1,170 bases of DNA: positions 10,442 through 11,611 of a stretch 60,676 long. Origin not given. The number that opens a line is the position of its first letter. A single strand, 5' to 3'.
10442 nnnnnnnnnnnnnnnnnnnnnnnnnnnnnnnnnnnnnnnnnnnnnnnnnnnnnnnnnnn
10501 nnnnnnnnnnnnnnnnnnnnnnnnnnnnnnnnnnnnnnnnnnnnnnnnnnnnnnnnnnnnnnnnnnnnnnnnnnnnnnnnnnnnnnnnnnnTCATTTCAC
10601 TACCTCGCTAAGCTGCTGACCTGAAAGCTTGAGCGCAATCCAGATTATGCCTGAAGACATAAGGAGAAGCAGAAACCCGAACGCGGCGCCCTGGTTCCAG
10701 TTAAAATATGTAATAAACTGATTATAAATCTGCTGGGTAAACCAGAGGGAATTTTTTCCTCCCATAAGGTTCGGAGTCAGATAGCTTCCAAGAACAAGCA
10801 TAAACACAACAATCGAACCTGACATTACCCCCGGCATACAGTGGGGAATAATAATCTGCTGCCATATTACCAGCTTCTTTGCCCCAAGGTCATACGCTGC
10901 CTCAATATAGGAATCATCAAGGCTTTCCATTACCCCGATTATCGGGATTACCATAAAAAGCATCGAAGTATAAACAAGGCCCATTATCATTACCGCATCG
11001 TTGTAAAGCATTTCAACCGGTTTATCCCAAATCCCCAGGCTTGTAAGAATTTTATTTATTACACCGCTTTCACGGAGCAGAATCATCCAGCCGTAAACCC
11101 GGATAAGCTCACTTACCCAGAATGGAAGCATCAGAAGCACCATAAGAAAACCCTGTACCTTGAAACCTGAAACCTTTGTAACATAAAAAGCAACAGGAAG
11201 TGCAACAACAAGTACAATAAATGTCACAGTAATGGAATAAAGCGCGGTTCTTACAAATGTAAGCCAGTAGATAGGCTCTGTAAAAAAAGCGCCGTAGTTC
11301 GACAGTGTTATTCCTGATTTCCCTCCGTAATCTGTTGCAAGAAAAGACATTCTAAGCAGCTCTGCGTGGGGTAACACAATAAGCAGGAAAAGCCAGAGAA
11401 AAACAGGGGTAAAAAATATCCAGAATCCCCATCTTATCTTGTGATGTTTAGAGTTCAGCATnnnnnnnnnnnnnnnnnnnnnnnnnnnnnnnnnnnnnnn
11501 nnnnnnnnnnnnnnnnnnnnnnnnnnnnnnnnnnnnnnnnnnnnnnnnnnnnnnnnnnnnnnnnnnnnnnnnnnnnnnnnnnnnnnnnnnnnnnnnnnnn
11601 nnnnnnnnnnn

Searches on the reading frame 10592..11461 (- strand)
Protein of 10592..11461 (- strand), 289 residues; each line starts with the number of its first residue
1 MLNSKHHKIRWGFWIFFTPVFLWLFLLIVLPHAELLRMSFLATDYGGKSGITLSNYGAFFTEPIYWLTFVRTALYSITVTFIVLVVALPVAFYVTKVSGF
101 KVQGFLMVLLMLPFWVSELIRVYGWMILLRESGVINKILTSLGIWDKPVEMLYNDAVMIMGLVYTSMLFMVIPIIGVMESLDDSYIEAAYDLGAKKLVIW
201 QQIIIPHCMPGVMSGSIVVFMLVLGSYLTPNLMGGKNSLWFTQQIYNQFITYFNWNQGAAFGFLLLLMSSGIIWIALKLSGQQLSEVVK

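Call 30: search_protein_families(library=pfam, max_evalue=0.00001, proteins=[window:10592-11461:-])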
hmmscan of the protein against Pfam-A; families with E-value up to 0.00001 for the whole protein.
window:10592-11461:- (289 aa): 1 family
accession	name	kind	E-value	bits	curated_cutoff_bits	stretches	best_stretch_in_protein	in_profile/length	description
PF00528.27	BPD_transp_1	-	2.1e-06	28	26.4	1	76-273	18-170/184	Binding-protein-dependent transport system inner membrane component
